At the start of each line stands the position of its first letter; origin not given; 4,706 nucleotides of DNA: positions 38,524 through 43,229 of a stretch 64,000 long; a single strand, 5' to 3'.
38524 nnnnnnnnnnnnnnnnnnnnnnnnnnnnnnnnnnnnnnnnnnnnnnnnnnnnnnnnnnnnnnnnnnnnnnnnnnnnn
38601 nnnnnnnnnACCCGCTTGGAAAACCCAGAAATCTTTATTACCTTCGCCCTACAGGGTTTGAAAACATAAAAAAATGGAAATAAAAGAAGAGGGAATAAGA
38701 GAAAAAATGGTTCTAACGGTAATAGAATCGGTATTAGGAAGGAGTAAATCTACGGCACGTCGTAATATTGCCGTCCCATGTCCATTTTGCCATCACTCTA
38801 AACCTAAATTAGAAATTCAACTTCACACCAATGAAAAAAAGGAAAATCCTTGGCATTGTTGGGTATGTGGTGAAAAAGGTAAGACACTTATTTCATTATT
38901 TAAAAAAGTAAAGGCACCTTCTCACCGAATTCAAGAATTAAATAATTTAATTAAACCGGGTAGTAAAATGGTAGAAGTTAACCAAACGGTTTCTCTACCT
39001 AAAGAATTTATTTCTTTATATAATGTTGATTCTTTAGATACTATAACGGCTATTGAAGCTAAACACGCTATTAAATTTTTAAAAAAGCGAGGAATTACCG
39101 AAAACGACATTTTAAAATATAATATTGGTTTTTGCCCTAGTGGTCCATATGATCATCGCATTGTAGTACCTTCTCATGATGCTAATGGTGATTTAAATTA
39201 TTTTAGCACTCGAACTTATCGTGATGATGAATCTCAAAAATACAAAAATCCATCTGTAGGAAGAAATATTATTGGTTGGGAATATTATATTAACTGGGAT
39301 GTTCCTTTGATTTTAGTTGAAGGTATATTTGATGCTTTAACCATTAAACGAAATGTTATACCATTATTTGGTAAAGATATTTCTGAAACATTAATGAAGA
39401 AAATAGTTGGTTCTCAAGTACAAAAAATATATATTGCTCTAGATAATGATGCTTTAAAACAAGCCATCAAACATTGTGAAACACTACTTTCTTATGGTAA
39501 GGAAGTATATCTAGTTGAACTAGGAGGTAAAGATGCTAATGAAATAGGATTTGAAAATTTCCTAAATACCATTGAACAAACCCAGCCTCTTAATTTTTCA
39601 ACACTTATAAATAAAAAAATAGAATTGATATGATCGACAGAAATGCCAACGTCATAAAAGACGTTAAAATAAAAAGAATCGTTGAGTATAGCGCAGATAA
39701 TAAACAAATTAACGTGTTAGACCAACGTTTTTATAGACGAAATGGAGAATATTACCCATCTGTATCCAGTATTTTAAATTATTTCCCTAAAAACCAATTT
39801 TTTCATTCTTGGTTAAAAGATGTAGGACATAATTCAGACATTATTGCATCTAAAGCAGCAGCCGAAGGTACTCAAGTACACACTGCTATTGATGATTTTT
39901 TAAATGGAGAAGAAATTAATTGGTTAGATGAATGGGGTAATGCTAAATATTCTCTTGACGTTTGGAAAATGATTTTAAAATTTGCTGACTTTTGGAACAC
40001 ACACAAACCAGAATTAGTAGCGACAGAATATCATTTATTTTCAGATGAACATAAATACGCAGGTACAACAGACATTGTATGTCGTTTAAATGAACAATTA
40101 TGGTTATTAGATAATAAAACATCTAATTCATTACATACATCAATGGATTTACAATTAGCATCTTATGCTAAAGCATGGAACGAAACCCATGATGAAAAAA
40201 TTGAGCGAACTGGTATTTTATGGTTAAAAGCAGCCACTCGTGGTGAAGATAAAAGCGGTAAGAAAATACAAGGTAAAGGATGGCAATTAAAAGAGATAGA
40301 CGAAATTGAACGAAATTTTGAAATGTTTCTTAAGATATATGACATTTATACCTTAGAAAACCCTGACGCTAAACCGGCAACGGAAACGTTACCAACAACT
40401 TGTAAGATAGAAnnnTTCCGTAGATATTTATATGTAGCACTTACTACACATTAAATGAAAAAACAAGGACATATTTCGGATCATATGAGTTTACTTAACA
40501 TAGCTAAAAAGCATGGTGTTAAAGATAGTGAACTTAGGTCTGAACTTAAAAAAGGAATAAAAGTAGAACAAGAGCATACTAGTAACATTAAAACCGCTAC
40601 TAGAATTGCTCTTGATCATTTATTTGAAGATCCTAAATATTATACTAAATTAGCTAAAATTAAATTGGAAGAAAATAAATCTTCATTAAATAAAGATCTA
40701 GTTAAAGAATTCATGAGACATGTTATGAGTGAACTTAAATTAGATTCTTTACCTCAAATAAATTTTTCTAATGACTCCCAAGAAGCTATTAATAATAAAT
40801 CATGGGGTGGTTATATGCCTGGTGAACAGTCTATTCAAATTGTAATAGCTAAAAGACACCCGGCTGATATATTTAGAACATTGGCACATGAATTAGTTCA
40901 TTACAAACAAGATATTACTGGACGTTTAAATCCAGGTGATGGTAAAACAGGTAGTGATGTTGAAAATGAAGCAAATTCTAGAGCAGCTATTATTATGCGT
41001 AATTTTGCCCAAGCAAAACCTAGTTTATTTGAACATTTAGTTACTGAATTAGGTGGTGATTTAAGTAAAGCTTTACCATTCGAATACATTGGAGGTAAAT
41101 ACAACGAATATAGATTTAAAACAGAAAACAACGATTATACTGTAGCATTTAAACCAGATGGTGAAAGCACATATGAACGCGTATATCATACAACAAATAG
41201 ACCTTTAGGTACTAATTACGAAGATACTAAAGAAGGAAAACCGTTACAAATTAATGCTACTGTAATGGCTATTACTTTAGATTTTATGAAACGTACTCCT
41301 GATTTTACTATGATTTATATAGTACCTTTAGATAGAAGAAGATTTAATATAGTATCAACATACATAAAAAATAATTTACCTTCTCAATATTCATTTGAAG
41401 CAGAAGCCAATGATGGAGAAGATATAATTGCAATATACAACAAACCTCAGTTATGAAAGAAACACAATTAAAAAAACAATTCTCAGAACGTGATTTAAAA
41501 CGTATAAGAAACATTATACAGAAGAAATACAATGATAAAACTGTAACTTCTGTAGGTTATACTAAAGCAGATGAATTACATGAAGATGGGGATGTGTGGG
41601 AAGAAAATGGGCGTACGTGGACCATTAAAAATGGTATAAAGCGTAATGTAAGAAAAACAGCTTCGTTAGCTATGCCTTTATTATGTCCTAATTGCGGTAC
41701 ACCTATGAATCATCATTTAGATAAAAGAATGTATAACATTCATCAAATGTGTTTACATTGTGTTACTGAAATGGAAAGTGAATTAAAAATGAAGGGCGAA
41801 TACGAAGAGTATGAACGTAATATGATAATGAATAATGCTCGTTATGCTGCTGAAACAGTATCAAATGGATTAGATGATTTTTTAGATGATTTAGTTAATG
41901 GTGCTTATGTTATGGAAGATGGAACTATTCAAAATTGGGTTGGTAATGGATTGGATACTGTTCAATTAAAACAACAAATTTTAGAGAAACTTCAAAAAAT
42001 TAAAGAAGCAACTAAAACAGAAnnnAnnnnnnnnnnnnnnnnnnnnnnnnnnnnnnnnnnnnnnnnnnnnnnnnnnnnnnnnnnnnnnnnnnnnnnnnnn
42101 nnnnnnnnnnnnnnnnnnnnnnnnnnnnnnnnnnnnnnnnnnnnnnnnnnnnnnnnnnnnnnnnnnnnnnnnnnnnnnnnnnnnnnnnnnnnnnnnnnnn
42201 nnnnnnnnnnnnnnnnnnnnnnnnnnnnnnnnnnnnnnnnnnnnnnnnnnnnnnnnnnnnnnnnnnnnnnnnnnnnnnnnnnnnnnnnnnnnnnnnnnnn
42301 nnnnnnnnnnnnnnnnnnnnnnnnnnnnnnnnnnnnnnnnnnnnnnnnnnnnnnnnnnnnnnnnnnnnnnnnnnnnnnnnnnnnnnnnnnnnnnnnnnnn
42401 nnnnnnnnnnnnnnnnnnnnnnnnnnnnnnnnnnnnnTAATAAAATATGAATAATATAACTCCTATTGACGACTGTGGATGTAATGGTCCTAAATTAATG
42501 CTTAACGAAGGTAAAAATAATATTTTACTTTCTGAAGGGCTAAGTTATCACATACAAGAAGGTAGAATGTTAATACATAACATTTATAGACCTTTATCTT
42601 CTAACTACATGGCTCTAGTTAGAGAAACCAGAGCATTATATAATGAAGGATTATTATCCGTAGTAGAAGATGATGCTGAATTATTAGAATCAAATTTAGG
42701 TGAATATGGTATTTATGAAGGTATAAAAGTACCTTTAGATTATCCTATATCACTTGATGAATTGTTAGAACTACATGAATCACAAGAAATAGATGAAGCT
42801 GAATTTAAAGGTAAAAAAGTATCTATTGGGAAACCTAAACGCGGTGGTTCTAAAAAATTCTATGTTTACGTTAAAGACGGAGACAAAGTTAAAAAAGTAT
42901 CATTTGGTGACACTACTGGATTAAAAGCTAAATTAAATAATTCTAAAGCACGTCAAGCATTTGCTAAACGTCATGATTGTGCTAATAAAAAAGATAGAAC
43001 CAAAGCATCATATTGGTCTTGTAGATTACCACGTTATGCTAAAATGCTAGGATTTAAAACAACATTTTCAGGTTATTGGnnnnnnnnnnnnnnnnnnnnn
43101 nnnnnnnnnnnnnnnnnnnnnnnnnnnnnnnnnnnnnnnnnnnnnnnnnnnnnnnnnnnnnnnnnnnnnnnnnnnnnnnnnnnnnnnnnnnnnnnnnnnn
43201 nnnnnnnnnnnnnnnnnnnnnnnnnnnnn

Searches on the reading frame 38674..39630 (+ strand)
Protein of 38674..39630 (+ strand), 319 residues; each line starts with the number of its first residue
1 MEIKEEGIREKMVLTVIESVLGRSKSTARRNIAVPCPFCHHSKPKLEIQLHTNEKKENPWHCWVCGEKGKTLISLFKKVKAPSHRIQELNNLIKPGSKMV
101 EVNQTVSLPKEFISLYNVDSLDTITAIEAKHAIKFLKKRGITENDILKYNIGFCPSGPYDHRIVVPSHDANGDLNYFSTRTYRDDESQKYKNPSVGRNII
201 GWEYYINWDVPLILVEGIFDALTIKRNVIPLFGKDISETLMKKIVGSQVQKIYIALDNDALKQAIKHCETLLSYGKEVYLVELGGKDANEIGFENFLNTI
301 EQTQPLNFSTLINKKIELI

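Call 56: search_protein_families(library=phrogs, proteins=[window:38674-39630:+], max_evalue=0.001)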
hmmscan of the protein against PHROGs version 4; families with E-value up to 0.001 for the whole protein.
window:38674-39630:+ (319 aa): 4 families
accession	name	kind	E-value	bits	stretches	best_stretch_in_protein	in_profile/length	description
phrog_47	-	DNA, RNA and nucleotide metabolism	2.2e-46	159.9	1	9-306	27-336/947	DNA primase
phrog_6444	-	DNA, RNA and nucleotide metabolism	8e-13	49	2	30-157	35-164/577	DNA primase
phrog_239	-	DNA, RNA and nucleotide metabolism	1.6e-09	38.3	1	25-290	34-294/801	DNA primase/helicase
phrog_510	-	DNA, RNA and nucleotide metabolism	7.4e-05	22.6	1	16-105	29-113/667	DNA primase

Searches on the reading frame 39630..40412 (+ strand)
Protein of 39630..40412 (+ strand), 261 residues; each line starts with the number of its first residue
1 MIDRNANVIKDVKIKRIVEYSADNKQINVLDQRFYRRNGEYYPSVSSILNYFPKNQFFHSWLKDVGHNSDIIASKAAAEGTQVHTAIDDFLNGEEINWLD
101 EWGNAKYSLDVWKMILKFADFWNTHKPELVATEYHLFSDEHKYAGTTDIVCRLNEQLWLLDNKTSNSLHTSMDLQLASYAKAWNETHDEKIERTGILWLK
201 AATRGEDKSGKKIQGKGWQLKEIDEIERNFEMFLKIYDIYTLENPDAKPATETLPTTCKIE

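Call 56: search_protein_families(library=phrogs, proteins=[window:39630-40412:+], max_evalue=0.001)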
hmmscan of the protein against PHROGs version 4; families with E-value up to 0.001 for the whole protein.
window:39630-40412:+ (261 aa): 3 families
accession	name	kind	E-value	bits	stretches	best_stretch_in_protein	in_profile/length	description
phrog_298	-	DNA, RNA and nucleotide metabolism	2.2e-36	126.7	1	17-212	40-238/293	exonuclease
phrog_466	-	DNA, RNA and nucleotide metabolism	9.8e-07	29.4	1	73-189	208-324/446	exonuclease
phrog_69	-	DNA, RNA and nucleotide metabolism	3.4e-06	27.3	1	73-198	117-260/501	exonuclease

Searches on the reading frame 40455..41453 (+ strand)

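Call 56: search_protein_families(library=phrogs, proteins=[window:40455-41453:+], max_evalue=0.001)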
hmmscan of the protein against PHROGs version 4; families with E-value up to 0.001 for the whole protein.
window:40455-41453:+ (333 aa): 1 family
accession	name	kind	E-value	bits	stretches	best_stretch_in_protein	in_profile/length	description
phrog_16532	-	unknown function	0.00066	20.9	0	133-162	72-102/138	-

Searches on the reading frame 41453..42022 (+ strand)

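Call 56: search_protein_families(library=phrogs, proteins=[window:41453-42022:+], max_evalue=0.001)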
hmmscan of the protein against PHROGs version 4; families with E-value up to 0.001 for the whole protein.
window:41453-42022:+ (190 aa): 1 family
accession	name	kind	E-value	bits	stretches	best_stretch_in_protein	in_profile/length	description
phrog_20253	-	head and packaging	0.00038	21.6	0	21-49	117-146/164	virion structural protein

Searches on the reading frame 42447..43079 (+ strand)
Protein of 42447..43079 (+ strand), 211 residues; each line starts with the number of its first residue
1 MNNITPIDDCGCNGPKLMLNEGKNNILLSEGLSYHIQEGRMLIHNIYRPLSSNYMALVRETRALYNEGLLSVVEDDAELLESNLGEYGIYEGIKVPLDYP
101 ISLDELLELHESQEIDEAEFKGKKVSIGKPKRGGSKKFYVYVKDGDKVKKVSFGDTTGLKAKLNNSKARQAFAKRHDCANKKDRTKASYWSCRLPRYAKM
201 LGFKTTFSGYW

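Call 56: search_protein_families(library=phrogs, proteins=[window:42447-43079:+], max_evalue=0.001)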
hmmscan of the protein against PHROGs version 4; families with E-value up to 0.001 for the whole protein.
window:42447-43079:+ (211 aa): 2 families
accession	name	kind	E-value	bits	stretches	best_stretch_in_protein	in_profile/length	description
phrog_7595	-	unknown function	2.9e-14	54.3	1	113-193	3-93/96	-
phrog_9979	-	unknown function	0.00049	20.4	1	123-194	187-259/278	-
